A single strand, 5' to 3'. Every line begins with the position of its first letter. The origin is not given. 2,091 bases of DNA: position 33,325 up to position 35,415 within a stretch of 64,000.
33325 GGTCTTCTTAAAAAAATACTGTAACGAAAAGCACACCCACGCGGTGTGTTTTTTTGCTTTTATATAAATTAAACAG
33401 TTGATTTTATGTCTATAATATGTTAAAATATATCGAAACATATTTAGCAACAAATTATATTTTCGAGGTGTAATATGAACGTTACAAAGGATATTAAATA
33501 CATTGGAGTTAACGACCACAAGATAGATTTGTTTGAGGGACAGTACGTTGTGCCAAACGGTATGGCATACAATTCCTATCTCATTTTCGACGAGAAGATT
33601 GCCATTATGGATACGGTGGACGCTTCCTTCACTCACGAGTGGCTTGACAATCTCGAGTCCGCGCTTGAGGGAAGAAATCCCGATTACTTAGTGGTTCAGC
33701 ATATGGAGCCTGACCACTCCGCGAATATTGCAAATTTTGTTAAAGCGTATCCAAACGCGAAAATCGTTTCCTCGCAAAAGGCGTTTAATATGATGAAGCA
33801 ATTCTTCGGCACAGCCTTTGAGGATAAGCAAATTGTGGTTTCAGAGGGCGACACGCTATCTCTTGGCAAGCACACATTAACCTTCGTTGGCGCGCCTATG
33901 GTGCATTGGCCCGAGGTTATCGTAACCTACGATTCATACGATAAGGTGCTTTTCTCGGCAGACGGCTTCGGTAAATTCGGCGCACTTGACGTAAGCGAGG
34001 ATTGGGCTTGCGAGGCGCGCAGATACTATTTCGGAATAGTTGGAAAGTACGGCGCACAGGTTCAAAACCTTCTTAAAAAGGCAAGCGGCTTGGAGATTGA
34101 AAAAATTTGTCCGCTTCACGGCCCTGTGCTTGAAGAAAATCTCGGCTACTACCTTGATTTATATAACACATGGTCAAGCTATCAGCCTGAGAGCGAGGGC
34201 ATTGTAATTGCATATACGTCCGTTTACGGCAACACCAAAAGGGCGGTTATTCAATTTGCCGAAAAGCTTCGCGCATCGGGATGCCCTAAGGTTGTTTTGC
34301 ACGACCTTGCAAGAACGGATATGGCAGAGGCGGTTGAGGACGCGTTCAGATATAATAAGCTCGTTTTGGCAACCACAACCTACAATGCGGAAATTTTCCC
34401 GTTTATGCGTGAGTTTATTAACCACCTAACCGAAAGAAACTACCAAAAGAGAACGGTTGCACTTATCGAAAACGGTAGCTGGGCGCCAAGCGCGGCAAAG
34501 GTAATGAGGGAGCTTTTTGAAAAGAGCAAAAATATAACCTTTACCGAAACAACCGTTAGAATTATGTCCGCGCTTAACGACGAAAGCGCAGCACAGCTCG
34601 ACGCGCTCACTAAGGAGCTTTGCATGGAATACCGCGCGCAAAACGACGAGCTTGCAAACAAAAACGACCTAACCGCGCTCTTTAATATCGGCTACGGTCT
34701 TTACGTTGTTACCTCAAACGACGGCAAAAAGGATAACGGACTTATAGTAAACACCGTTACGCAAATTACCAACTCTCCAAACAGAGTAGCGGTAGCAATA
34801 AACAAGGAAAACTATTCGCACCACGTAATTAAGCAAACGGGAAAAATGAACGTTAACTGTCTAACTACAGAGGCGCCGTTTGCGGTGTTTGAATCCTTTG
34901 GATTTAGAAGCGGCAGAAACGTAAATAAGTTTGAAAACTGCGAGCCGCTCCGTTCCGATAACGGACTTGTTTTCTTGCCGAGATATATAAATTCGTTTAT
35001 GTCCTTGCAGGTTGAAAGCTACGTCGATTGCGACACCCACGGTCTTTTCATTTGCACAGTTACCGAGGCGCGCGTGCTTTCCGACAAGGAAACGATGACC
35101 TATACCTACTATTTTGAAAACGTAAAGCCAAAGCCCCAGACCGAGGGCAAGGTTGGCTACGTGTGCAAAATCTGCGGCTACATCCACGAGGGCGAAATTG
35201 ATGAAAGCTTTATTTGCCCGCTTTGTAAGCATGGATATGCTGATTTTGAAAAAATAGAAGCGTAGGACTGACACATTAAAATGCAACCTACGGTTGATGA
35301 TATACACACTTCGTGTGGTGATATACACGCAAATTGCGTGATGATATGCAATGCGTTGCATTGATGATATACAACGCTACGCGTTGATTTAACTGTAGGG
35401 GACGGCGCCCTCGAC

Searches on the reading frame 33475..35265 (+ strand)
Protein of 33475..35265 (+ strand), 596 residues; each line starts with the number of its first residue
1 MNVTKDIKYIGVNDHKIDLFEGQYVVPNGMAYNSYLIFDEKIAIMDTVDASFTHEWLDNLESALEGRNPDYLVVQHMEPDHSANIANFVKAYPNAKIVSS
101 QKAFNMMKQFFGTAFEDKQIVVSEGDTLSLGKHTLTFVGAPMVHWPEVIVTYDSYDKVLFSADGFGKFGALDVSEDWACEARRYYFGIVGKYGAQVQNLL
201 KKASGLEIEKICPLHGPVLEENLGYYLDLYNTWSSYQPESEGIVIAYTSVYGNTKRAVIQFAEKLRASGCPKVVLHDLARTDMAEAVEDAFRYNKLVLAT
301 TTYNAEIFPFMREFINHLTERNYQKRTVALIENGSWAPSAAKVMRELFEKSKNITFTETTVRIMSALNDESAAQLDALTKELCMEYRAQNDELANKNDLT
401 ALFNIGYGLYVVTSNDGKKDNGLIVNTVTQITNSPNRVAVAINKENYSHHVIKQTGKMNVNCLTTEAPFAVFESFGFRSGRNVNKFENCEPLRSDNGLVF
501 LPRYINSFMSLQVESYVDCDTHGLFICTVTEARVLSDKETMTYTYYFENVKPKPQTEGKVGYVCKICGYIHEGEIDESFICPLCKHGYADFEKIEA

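Call 31: find_encoding_contigs(protein=window:33475-35265:+, flank=3000, max_places=6)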
Protein window:33475-35265:+ (596 aa): 1 contig read that carries it; 1 place shown.
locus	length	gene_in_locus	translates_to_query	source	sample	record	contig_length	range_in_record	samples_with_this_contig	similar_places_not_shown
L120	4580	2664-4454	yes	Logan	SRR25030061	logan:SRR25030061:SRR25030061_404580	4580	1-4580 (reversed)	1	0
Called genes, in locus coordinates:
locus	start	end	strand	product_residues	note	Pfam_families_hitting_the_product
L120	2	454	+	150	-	?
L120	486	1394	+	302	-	PF04616:Glyco_hydro_43, PF16396:DUF5005 (faint)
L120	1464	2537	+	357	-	PF14607:GxDLY, PF13472:Lipase_GDSL_2 (weak), PF14606:Lipase_GDSL_3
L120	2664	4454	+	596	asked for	PF00753:Lactamase_B, PF19583:ODP, PF12724:Flavodoxin_5 (weak), PF01613:Flavin_Reduct, PF21349:RUBY_RBDX (weak)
